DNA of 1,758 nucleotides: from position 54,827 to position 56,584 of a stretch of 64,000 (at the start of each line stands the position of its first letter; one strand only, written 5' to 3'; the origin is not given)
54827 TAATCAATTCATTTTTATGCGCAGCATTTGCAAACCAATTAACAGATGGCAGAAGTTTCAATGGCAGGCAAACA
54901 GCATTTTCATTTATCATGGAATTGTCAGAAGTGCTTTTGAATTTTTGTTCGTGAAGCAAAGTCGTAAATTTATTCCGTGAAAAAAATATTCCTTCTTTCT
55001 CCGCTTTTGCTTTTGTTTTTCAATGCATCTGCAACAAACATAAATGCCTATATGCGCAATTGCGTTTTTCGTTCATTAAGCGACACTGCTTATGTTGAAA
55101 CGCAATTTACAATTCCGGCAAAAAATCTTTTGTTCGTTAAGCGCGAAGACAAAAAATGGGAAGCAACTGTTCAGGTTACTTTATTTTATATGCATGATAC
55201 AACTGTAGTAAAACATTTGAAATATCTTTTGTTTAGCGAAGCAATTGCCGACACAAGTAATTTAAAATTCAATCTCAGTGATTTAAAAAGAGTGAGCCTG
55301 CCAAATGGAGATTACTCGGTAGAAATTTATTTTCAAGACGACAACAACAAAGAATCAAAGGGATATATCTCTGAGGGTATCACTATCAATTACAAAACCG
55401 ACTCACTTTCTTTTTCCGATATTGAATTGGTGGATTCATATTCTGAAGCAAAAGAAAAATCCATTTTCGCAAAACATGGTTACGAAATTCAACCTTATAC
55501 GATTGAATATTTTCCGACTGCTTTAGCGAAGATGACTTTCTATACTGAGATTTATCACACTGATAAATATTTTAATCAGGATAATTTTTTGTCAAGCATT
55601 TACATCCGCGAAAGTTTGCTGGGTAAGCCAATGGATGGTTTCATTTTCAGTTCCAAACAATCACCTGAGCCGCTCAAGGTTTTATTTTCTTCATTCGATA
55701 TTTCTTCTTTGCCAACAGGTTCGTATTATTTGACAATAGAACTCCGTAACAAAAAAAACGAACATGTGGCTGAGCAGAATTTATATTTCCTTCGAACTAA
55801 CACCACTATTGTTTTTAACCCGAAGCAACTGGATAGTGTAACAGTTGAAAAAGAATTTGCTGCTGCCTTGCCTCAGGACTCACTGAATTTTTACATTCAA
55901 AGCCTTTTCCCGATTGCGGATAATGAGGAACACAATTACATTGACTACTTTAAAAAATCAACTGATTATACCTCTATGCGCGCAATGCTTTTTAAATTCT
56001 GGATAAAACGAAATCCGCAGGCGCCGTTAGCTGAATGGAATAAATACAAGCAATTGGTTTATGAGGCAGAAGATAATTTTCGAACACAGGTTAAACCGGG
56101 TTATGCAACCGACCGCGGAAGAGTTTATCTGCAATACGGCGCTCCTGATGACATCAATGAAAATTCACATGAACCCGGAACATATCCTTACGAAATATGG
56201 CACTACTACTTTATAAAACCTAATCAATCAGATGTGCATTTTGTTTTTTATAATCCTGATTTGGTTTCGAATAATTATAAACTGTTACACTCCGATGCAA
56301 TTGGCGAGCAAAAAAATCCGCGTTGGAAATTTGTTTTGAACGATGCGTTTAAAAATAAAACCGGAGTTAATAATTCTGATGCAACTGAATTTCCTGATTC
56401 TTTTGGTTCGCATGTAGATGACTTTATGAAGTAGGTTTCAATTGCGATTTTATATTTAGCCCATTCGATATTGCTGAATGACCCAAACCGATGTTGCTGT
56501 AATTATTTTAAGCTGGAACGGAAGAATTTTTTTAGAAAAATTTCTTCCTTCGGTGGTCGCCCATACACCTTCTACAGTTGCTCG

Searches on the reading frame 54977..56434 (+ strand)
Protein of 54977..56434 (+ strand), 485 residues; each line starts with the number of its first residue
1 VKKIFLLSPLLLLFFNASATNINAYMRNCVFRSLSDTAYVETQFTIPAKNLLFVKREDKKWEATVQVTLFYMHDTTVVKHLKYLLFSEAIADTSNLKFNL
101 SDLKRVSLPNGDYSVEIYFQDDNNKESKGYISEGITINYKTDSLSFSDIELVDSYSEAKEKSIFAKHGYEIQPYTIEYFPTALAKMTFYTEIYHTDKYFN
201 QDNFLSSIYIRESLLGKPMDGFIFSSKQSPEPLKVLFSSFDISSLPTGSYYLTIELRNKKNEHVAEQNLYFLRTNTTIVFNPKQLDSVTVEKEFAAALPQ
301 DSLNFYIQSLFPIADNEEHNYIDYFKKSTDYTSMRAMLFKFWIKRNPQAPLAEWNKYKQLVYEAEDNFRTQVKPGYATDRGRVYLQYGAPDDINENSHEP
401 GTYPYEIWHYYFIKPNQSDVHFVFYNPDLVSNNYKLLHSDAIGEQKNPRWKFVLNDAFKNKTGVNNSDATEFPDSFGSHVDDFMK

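Call 67: search_protein_families(library=pfam, proteins=[window:54977-56434:+], max_evalue=0.00001)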
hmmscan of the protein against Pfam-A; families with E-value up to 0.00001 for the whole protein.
window:54977-56434:+ (485 aa): 1 family
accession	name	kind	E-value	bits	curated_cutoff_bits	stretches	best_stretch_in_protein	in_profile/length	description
PF20094.4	GWxTD_dom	-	5.6e-10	39.7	26.9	1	270-441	3-158/172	GWxTD domain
